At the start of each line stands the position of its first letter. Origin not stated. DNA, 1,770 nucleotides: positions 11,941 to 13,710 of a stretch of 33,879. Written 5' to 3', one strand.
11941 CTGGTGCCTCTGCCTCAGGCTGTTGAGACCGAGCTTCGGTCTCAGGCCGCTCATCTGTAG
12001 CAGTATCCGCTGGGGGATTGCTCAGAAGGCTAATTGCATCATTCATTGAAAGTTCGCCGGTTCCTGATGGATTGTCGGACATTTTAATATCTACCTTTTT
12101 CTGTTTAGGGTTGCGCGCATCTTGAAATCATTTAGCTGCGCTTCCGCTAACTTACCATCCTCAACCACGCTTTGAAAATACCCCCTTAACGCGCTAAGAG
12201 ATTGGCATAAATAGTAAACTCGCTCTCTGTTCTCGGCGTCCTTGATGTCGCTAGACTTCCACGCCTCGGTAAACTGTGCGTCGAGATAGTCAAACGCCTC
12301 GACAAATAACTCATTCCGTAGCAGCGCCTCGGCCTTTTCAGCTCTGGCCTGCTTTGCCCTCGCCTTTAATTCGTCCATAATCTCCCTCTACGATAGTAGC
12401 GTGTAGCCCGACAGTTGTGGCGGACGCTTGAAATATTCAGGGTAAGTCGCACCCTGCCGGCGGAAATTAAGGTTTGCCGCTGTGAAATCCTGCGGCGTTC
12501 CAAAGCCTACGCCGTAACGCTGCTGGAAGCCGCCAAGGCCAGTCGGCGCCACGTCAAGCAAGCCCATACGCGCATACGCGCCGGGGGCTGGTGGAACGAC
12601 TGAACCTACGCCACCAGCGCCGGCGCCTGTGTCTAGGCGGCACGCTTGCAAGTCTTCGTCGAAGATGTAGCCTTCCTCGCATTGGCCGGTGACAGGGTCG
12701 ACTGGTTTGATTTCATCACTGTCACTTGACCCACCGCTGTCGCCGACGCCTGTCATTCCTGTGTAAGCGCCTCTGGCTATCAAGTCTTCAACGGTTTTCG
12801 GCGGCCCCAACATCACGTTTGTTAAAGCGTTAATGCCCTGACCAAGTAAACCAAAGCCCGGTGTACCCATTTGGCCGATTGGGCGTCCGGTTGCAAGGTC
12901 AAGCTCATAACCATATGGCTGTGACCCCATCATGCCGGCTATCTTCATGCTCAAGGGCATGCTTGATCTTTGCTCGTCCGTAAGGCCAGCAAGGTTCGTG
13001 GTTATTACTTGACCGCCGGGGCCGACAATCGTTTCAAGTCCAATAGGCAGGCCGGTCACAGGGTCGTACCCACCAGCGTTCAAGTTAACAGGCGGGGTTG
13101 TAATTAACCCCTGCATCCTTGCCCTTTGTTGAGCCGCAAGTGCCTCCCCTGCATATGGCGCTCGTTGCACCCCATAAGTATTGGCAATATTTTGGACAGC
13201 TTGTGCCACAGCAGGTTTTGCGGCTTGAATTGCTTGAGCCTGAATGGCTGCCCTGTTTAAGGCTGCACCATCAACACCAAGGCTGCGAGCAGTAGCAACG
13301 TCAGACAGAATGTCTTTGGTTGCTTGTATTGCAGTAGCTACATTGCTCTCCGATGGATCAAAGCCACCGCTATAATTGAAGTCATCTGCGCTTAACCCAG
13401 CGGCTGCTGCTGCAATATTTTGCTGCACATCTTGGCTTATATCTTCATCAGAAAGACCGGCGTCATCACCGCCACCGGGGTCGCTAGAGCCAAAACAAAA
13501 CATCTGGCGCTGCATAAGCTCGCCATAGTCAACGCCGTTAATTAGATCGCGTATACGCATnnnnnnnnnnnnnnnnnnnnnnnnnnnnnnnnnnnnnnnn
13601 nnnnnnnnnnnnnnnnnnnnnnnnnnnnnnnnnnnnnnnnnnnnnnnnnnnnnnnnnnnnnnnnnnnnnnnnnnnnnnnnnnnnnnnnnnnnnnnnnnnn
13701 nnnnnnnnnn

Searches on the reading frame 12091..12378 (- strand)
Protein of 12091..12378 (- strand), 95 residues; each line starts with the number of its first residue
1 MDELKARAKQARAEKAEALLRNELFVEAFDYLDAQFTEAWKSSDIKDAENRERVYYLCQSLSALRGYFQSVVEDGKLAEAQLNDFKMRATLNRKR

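Call 3: search_protein_families(library=pfam, proteins=[window:12091-12378:-], max_evalue=1)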
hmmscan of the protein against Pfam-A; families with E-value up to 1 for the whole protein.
window:12091-12378:- (95 aa): 1 family
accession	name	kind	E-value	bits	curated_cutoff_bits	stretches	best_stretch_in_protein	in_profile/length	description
PF08699.15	ArgoL1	-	0.13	12.4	22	1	59-71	20-32/52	Argonaute linker 1 domain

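Call 4: search_protein_families(library=phrogs, proteins=[window:12091-12378:-], max_evalue=0.01)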
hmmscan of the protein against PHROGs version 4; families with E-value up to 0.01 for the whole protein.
window:12091-12378:- (95 aa): 2 families
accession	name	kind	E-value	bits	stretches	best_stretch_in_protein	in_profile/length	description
phrog_8161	-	unknown function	3.6e-09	37.4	1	13-76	12-75/80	-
phrog_2346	-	unknown function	1.1e-05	26.4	1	5-87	14-100/112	-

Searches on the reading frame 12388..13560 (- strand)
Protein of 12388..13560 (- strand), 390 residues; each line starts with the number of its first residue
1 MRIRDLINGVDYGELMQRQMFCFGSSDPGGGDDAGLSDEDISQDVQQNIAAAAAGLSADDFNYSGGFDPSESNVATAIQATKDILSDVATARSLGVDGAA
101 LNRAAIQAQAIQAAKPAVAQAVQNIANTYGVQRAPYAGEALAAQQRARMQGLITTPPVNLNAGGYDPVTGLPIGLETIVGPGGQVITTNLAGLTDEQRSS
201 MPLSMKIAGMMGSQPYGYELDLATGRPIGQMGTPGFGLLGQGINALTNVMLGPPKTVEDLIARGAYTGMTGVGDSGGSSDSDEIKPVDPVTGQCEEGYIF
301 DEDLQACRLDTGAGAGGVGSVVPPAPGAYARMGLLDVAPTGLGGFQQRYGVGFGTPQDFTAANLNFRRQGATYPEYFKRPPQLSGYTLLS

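Call 3: search_protein_families(library=pfam, proteins=[window:12388-13560:-], max_evalue=1)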
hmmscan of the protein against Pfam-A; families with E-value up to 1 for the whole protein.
window:12388-13560:- (390 aa): 1 family
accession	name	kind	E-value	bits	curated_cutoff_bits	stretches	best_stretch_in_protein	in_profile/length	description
PF01607.29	CBM_14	-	0.045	14.3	22.1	1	289-311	26-48/53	Chitin binding Peritrophin-A domain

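Call 4: search_protein_families(library=phrogs, proteins=[window:12388-13560:-], max_evalue=0.01)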
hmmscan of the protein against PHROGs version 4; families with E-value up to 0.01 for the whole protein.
window:12388-13560:- (390 aa): 0 families

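Call 5: search_protein_families(library=ncbifam, proteins=[window:12388-13560:-], max_evalue=1)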
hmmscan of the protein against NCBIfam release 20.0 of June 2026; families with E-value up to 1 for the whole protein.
window:12388-13560:- (390 aa): 2 families
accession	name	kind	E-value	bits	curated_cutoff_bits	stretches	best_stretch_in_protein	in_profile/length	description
NF040573.1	holin_dep_muram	equivalog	0.11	12.3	240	1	94-137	112-149/200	holin-associated N-acetylmuramidase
TIGR02218.1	phg_TIGR02218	equivalog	0.28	10.8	80.5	1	32-96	9-73/266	phage/gene transfer agent baseplate hub protein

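Call 21: find_homologous_proteins(query=window:12388-13560:-, max_evalue=0.001)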
Query window:12388-13560:- (390 aa): 313 proteins with E <= 0.001 among 8000 candidates; the best 120 are listed.
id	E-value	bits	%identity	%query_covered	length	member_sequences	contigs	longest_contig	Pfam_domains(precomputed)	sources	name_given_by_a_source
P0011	9.6e-252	853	100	100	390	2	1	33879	-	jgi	-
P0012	7.9e-231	784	92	100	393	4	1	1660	-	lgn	-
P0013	4.6e-216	735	87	100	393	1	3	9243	-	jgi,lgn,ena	jgi:hypothetical protein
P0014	1.6e-146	507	64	100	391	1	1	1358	-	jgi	-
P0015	3.7e-146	505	65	100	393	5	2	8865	-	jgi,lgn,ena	-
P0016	2.5e-141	489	61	100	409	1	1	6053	-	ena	-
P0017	1.2e-133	464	59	100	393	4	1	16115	-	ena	-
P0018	1.8e-125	437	58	100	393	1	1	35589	-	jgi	jgi:hypothetical protein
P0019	1.5e-113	398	71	58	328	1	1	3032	-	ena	-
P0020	1.2e-111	392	75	58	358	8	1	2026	-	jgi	-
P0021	1.1e-110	389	55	100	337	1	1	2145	-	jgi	-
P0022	1.2e-96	342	49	100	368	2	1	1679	-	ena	-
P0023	4.5e-93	331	49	100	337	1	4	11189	-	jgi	-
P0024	3.2e-92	328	63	64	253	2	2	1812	-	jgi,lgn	jgi:hypothetical protein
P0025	7.7e-90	320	58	71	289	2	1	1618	-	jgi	jgi:hypothetical protein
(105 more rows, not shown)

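Call 28: find_related_loci(query=A2, collection=viral_contigs, flank=6000)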
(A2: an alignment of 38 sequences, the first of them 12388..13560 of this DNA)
Query A2 (390 aa) in viral_contigs; peptide patterns used: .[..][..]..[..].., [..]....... (x = any residue, [..] = any of these).
90 stretches matched a pattern; 85 encode a relative of the query (tblastn E <= 1e-3); the best 80 are kept; 80 distinct loci.
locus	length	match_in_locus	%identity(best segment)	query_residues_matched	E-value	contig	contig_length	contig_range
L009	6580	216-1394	59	1-390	2e-125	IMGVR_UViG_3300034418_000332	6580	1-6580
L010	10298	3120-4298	59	1-390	2e-125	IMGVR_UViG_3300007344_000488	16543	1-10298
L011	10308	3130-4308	59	1-390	2e-125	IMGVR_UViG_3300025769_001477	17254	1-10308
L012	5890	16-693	60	164-389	2e-75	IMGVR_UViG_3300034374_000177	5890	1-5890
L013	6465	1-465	77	240-390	4e-68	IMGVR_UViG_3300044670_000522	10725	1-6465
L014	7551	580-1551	60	1-390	7e-57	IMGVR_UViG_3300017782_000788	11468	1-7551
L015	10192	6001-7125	43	1-390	6e-56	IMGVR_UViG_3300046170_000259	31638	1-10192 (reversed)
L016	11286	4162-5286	43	1-390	6e-56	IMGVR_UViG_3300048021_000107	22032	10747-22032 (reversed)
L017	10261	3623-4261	50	184-390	1e-53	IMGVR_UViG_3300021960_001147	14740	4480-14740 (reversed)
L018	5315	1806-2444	50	184-390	9e-54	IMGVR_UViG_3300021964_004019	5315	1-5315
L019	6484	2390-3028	50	184-390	2e-53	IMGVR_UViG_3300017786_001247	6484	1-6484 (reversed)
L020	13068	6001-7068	40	1-390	8e-63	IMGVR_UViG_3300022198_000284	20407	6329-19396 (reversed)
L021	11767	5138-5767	54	189-390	8e-49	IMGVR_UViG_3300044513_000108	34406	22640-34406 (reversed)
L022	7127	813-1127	70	282-390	3e-46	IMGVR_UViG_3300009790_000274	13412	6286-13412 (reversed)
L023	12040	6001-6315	70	282-390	7e-46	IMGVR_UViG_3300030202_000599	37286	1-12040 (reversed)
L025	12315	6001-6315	69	282-390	2e-45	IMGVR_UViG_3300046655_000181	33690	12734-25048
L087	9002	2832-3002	48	324-390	3e-9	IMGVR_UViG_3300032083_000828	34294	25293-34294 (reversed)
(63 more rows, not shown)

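Call 46: predict_structure(alignment_id=A2)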
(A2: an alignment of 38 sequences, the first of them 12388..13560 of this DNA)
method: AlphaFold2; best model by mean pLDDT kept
length: 390 residues; sequences in the alignment: 38
mean_pLDDT: 50.0   pTM: 0.27
mean pLDDT of the five models: 50.0, 45.4, 44.6, 44.5, 43.4
residues with pLDDT >= 90: 0; 70-90: 56; 50-70: 114; < 50: 220
segments of 3 or more residues with pLDDT < 50: 1-68, 130-192, 235-259, 269-282, 312-335, 370-390
pLDDT, mean of each block of 10 residues (from residue 1): 30 35 30 33 44 38 38 76 78 78 74 83 66 39 42 31 37 39 38 61 64 61 65 50 48 48 53 29 49 57 57 38 40 50 58 60 57 40 33
secondary structure, 60 per line:
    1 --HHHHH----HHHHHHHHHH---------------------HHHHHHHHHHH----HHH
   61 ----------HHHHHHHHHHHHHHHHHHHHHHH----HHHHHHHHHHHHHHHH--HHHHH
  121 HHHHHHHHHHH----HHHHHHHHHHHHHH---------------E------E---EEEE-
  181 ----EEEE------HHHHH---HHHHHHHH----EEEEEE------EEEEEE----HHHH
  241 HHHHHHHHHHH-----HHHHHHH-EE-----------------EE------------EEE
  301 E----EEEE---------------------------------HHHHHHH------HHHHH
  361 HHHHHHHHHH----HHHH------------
elements in order: H3-7 H12-21 H43-53 H71-93 H98-113 H116-131 H136-149 E176-179 E185-188 H195-199 H203-210 E215-220 E227-232 H237-251 H257-263 E298-301 E306-309 H343-349 H356-370 H375-378

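Call 49: search_protein_families(library=pfam, proteins=[L021:4583-5767:+, L087:2139-3002:+], max_evalue=0.01)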
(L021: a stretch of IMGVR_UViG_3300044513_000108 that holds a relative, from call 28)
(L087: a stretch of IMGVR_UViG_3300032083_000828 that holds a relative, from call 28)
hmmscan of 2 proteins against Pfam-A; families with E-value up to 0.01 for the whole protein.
L021:4583-5767:+ (395 aa): 0 families

L087:2139-3002:+ (288 aa): 0 families

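Call 52: search_dna_similar(query=window:12388-13560:-, collection=phages, mode=protein, max_evalue=0.001, max_rows=40)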
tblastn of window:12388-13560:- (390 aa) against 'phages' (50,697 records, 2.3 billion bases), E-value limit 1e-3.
No match.

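Call 75: search_protein_families(library=padloc, proteins=[window:12388-13560:-], max_evalue=0.01)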
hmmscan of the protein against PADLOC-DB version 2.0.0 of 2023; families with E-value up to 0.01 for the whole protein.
window:12388-13560:- (390 aa): 0 families

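Call 82: search_solved_structures(query=A2, max_evalue=5)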
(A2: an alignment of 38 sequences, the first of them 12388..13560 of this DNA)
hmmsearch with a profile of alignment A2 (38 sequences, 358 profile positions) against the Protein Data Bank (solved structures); distinct sequences matched with E-value up to 5: 6.
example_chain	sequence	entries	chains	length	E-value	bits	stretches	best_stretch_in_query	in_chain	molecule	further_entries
8uzp_M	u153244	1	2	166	0.45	13.6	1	135-215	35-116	stem_mimetic_01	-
8q84_B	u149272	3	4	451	0.5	13.5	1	137-224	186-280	Kinetochore protein NUF2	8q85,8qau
5w9a_A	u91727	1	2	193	0.59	13.2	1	77-219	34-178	Tripartite motif-containing protein 5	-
6s9p_A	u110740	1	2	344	0.67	13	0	155-224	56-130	internal Lock2 fused to target peptide KRKAKITWKR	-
6s9n_A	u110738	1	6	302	1.4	12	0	149-224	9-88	Lock2_KRKRKAKLSF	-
6s9m_A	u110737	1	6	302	1.8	11.6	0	149-223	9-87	Lock2_KRKRKAKITW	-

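Call 104: search_protein_families(library=phrogs, proteins=[L021:4583-5767:+, L025:5137-6315:+], max_evalue=0.01)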
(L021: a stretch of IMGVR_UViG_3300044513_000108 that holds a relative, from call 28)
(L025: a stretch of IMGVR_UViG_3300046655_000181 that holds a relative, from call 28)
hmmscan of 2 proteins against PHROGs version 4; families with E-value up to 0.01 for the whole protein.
L021:4583-5767:+ (395 aa): 0 families

L025:5137-6315:+ (393 aa): 0 families
